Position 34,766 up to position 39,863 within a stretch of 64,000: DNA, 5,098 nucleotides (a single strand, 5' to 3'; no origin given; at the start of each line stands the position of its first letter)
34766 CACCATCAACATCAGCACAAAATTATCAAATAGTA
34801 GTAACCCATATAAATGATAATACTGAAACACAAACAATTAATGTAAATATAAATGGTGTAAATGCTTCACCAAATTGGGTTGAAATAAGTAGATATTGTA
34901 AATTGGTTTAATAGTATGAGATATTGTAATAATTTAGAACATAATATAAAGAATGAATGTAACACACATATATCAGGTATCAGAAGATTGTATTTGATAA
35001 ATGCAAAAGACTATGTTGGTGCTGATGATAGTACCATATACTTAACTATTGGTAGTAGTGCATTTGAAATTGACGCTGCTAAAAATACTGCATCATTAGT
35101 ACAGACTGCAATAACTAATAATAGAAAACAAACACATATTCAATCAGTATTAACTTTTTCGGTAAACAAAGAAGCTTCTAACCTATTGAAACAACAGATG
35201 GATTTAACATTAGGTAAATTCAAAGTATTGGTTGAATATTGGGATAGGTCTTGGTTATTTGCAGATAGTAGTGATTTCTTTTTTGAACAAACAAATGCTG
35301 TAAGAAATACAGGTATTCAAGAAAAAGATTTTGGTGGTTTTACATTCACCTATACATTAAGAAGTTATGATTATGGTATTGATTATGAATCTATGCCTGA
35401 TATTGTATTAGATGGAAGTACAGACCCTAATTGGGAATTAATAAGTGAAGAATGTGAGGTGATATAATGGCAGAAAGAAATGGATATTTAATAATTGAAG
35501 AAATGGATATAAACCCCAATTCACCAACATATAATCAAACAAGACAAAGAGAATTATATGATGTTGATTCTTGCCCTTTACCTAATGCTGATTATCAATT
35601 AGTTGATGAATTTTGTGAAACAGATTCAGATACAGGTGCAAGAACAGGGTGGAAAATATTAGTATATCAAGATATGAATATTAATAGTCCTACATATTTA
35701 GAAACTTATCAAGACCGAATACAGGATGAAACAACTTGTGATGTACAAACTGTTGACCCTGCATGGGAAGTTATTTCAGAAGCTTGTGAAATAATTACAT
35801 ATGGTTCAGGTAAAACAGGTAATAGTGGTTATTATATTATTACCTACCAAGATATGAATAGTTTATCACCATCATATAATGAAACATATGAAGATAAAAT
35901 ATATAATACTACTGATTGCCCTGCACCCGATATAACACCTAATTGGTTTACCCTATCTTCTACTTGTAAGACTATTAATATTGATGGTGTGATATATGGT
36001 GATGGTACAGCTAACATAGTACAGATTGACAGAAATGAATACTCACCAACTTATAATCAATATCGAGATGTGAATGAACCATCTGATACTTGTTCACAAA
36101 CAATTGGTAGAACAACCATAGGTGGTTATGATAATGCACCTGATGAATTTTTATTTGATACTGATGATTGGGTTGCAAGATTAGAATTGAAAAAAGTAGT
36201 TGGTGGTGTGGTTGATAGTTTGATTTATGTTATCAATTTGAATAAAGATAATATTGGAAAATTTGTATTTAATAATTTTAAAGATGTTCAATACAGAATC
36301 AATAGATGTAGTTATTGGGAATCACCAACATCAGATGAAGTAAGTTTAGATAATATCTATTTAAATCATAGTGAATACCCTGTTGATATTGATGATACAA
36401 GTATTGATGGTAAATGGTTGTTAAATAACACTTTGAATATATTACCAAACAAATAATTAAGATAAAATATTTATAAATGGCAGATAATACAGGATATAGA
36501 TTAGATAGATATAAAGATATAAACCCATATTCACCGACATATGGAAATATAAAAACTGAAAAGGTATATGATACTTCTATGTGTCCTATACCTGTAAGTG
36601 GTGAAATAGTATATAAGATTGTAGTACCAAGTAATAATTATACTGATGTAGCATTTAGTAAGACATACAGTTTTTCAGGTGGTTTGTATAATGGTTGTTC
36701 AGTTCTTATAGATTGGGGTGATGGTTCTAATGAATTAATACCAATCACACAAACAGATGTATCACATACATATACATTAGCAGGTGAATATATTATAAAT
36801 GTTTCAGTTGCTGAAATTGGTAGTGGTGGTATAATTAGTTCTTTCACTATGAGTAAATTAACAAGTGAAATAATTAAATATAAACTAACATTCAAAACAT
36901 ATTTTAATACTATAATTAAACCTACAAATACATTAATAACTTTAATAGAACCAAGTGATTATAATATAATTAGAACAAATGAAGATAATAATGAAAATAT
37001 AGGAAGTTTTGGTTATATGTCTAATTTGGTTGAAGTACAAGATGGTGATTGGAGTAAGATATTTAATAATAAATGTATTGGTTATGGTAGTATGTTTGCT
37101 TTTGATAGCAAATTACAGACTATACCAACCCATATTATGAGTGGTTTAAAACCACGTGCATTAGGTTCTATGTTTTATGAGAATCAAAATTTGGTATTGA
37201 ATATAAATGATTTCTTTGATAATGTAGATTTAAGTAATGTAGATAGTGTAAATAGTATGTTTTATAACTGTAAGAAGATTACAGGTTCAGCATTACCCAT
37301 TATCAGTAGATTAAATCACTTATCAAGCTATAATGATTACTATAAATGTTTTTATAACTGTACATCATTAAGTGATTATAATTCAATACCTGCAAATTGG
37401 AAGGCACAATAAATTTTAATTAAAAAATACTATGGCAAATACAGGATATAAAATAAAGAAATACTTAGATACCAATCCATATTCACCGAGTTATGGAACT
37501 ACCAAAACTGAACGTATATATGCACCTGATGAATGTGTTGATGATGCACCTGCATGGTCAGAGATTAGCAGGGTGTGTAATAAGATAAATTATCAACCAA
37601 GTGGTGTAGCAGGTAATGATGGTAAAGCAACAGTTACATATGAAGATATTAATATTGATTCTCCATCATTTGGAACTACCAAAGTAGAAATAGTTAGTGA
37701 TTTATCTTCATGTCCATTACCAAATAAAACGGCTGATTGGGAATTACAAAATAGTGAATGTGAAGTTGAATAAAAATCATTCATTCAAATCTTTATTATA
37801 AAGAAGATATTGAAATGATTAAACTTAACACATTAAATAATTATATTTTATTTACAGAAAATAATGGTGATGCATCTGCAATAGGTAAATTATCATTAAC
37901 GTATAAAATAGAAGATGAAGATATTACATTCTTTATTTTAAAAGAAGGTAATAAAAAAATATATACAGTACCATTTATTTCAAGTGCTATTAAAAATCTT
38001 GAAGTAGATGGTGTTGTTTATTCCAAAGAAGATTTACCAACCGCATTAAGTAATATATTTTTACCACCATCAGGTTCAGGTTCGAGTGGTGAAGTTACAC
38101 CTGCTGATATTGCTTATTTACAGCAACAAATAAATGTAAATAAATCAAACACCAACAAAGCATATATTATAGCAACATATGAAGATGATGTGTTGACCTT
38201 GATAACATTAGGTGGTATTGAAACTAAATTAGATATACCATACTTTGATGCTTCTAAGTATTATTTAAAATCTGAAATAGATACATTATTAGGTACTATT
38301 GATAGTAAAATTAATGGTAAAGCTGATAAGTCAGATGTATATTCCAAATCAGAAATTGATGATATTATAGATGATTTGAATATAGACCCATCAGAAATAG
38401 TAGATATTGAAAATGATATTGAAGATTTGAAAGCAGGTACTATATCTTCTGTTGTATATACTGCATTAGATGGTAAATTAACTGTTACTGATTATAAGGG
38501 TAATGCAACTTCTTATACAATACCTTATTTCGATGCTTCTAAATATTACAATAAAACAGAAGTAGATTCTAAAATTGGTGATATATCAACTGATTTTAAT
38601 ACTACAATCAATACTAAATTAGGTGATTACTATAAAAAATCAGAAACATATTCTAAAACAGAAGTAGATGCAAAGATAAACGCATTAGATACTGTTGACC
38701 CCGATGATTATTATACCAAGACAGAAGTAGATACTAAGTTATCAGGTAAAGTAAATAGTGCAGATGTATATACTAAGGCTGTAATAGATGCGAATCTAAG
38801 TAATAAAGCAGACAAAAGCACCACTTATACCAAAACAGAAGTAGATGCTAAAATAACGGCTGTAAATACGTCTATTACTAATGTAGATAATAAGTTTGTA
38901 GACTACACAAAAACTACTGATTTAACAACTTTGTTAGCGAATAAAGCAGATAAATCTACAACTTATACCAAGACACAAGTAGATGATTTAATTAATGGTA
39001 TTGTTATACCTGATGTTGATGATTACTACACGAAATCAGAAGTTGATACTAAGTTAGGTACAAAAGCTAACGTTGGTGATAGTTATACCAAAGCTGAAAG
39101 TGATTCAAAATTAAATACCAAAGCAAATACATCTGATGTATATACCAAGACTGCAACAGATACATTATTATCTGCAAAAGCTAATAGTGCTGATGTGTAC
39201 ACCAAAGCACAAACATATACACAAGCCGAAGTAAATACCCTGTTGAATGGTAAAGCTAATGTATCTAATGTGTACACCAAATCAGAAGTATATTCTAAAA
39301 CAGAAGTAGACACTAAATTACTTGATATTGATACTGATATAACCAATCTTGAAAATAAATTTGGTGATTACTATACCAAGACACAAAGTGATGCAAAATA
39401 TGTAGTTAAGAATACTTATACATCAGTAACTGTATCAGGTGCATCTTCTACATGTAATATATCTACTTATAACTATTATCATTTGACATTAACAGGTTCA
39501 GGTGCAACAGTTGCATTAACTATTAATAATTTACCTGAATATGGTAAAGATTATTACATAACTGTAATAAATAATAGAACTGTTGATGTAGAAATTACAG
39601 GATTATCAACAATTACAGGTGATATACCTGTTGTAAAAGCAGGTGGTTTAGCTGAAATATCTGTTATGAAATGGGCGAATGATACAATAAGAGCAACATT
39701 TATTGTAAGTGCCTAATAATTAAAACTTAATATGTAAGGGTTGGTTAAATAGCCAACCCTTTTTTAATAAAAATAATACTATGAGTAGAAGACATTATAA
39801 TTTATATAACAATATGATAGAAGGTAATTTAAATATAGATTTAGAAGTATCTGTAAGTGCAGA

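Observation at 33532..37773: Two-Cys repeat split across protein chains: candidate plug-and-socket (inter-chain strand complementation) tail appendage system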

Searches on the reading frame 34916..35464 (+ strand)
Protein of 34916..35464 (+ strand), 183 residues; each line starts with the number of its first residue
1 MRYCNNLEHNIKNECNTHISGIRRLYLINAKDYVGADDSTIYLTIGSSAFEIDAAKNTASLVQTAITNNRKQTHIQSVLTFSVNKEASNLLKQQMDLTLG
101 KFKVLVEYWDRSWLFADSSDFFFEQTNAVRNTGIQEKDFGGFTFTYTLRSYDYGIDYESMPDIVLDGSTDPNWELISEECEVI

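Call 6: search_protein_families(library=pfam, proteins=[window:34916-35464:+], max_evalue=0.1)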
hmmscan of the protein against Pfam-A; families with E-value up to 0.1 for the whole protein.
window:34916-35464:+ (183 aa): 0 families

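Call 7: search_protein_families(library=phrogs, proteins=[window:34916-35464:+], max_evalue=0.01)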
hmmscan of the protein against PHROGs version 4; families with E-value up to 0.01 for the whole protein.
window:34916-35464:+ (183 aa): 1 family
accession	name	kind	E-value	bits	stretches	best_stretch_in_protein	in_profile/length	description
phrog_8300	-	unknown function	0.0092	17.2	0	43-107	19-84/107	-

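Call 15: find_related_loci(query=window:34916-35464:+, collection=viral_contigs, flank=8000)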
Query window:34916-35464:+ (183 aa) in viral_contigs; peptide patterns used: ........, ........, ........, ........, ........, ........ (x = any residue, [..] = any of these).
2 stretches matched a pattern, but none encodes a relative of the query by tblastn (E <= 1e-3).

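Call 20: find_homologous_proteins(query=window:34916-35464:+, max_evalue=0.001)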
Query window:34916-35464:+ (183 aa): 9 proteins with E <= 0.001 among 86 candidates.
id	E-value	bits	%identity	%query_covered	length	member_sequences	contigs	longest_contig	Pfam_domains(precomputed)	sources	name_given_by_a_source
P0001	1.3e-118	411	100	100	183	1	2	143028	-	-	-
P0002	2.2e-102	358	84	100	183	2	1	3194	-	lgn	-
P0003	1.3e-99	349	83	100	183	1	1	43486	-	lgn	-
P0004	8.2e-93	327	74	100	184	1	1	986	-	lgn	-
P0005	3.6e-89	315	74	91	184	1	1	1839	-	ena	-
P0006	4.8e-87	308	73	100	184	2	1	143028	-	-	-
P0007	8.5e-68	246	58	99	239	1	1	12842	-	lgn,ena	-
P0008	7.7e-64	233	56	100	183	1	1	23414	-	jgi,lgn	jgi:hypothetical protein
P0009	3.3e-60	221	52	100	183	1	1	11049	-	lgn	-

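Call 22: find_encoding_contigs(protein=P0003, flank=8000, max_places=3)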
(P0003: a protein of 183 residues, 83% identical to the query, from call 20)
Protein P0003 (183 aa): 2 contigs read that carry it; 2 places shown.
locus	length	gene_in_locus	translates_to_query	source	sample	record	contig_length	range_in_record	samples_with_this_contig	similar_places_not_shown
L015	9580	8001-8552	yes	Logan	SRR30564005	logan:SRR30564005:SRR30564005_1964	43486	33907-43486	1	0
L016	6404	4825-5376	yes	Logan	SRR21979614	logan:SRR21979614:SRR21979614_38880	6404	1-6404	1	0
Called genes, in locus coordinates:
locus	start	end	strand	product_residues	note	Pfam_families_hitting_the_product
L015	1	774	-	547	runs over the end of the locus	PF00142:Fer4_NifH (faint), PF01656:CbiA, PF02374:ArsA_ATPase, PF13614:AAA_31, PF10609:ParA (weak), PF01656:CbiA (weak), PF02374:ArsA_ATPase, PF13614:AAA_31, +9 more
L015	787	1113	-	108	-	PF06953:ArsD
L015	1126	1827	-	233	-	PF02683:DsbD_TM, PF13386:DsbD_2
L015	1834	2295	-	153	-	-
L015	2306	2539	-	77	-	PF13192:Thioredoxin_3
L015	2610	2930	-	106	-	PF12840:HTH_20, PF01022:HTH_5, PF12802:MarR_2 (weak), PF13601:HTH_34 (faint)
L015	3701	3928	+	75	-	-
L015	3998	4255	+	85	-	-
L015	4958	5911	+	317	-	-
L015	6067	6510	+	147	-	-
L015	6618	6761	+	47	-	-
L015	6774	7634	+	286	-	-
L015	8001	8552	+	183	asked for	-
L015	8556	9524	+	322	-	-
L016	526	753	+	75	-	-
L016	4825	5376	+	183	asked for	-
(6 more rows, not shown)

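Call 24: find_encoding_contigs(protein=P0007, flank=10000, max_places=3)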
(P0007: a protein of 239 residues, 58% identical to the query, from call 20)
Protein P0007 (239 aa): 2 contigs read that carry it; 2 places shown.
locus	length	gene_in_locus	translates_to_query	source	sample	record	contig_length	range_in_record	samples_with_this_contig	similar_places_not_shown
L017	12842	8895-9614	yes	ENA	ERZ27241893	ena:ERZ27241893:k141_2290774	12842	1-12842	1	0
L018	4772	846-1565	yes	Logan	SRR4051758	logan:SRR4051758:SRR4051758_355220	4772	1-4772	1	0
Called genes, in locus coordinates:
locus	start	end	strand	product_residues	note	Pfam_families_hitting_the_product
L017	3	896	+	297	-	?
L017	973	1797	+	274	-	PF19576:Acyltransf_2, PF01553:Acyltransferase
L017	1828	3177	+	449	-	PF03600:CitMHS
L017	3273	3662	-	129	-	PF13335:Mg_chelatase_C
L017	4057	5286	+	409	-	PF14550:Peptidase_S78_2 (faint)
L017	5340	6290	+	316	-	-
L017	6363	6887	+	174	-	-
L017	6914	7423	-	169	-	-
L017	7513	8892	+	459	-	-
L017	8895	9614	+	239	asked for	-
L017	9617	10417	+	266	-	-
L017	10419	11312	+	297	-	-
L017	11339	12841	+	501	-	?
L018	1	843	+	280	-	?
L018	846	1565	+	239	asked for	-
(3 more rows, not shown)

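Call 32: search_solved_structures(query=A2, max_evalue=10)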
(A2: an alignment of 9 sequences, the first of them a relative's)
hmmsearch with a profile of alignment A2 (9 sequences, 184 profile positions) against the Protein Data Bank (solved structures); distinct sequences matched with E-value up to 10: 6.
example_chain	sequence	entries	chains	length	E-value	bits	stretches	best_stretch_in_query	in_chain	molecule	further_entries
5inw_A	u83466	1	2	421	0.15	14.8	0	95-157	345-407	Putative angiotensinogen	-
4e4y_A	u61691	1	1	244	0.22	14.3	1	41-107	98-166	Short chain dehydrogenase family protein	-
5o9z_K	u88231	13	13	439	1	12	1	98-155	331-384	Microfibrillar-associated protein 1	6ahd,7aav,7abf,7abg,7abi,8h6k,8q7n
6gw3_D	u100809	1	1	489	1.3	11.8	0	113-138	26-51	3,5,7-trioxododecanoyl-CoA synthase,3,5,7-trioxododecanoyl-CoA synthase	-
5o09_1C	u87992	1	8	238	1.6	11.4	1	87-140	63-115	Bacterial kinesin light chain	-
5o01_A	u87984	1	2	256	1.8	11.2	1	87-140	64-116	BKLC (bacterial kinesin-light chain-like)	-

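Call 90: search_protein_families(library=ncbifam, proteins=[window:34916-35464:+], max_evalue=0.01)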
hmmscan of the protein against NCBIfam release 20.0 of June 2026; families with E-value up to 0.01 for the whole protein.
window:34916-35464:+ (183 aa): 0 families

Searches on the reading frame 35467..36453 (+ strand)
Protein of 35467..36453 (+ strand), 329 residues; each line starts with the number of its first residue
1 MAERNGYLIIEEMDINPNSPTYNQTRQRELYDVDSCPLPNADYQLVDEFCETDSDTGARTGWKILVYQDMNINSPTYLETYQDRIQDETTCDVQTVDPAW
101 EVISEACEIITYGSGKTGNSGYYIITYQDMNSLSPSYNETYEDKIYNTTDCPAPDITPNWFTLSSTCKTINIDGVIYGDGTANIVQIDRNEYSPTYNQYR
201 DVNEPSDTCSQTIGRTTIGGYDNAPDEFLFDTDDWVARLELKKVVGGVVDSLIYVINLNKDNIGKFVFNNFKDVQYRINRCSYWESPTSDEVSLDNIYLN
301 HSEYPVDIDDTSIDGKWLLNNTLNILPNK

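Call 6: search_protein_families(library=pfam, proteins=[window:35467-36453:+], max_evalue=0.1)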
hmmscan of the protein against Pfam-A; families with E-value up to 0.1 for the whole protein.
window:35467-36453:+ (329 aa): 0 families

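Call 7: search_protein_families(library=phrogs, proteins=[window:35467-36453:+], max_evalue=0.01)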
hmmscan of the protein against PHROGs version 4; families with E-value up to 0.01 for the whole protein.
window:35467-36453:+ (329 aa): 0 families

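Call 9: search_dna_similar(query=window:35467-36453:+, collection=phages, mode=protein, max_rows=15, max_evalue=0.01)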
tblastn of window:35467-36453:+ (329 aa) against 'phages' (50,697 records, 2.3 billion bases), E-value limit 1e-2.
No match.

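Call 90: search_protein_families(library=ncbifam, proteins=[window:35467-36453:+], max_evalue=0.01)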
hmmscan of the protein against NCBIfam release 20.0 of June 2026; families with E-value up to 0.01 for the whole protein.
window:35467-36453:+ (329 aa): 0 families

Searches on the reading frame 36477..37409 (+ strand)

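Call 6: search_protein_families(library=pfam, proteins=[window:36477-37409:+], max_evalue=0.1)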
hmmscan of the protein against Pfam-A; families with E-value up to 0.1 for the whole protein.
window:36477-37409:+ (311 aa): 3 families
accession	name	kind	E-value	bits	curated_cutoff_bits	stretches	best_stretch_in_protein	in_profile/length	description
PF18911.6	PKD_4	-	0.0038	17.7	27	1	79-112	40-69/85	PKD domain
PF03382.20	DUF285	-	0.0044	17.2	25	1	229-298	53-113/120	Mycoplasma protein of unknown function, DUF285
PF00801.26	PKD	-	0.022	15.2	23.5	1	79-112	35-66/80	PKD domain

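Call 7: search_protein_families(library=phrogs, proteins=[window:36477-37409:+], max_evalue=0.01)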
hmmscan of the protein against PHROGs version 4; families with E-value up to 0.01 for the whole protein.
window:36477-37409:+ (311 aa): 1 family
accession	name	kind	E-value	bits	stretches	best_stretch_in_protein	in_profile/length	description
phrog_9915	-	unknown function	1.1e-11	43.8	1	207-310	1710-1810/1813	-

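Call 90: search_protein_families(library=ncbifam, proteins=[window:36477-37409:+], max_evalue=0.01)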
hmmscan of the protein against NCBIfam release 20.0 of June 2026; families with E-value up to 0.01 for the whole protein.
window:36477-37409:+ (311 aa): 1 family
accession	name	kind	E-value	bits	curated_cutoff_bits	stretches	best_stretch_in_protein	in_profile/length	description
NF058578.1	CPR_pilus_PamR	equivalog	0.00043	19.2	300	1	76-112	183-223/297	pilus system RbmA-like protein PamR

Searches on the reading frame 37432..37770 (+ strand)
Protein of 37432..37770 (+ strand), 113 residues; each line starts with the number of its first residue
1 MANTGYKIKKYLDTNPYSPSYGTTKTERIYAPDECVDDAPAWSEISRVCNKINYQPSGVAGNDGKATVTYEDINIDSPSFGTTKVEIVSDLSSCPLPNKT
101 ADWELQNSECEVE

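Call 6: search_protein_families(library=pfam, proteins=[window:37432-37770:+], max_evalue=0.1)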
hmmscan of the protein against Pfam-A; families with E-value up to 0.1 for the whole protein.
window:37432-37770:+ (113 aa): 0 families

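Call 7: search_protein_families(library=phrogs, proteins=[window:37432-37770:+], max_evalue=0.01)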
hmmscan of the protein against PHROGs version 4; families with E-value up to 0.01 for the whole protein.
window:37432-37770:+ (113 aa): 0 families

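Call 16: find_related_loci(query=window:37432-37770:+, collection=viral_contigs, flank=8000)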
Query window:37432-37770:+ (113 aa) in viral_contigs; peptide patterns used: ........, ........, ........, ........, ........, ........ (x = any residue, [..] = any of these).
20 stretches matched a pattern; 4 encode a relative of the query (tblastn E <= 1e-3); 4 distinct loci.
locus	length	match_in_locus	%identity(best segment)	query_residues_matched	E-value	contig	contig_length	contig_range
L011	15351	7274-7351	50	25-53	1e-4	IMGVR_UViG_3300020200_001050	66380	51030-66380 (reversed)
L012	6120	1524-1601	43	25-54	1e-4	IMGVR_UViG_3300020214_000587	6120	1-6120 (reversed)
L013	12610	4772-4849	50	25-53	1e-4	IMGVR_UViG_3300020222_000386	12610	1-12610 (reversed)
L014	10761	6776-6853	50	25-53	1e-4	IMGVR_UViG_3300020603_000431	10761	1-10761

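Call 90: search_protein_families(library=ncbifam, proteins=[window:37432-37770:+], max_evalue=0.01)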
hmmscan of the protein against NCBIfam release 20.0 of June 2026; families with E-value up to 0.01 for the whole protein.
window:37432-37770:+ (113 aa): 1 family
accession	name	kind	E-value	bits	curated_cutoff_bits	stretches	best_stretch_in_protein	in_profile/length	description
NF053582.1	motif_MiiA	domain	0.0076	15.9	24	0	61-72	4-15/27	MiiA motif-containing surface protein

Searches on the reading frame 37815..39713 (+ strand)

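Call 6: search_protein_families(library=pfam, proteins=[window:37815-39713:+], max_evalue=0.1)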
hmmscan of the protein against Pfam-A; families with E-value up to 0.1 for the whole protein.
window:37815-39713:+ (633 aa): 0 families

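Call 7: search_protein_families(library=phrogs, proteins=[window:37815-39713:+], max_evalue=0.01)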
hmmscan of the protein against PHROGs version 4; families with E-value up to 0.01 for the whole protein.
window:37815-39713:+ (633 aa): 5 families
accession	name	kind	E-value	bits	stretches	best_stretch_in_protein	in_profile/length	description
phrog_5004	-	unknown function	1.4e-38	133.7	4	400-512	56-151/213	-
phrog_23820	-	tail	2.1e-15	58.3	2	305-459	21-170/221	tail fiber protein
phrog_12519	-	unknown function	5.8e-13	49.1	2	321-538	199-422/716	-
phrog_10305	-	tail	6.6e-07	29.3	2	297-386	505-589/1005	tail fiber protein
phrog_3194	-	unknown function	0.0015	19.4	0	495-516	33-54/57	-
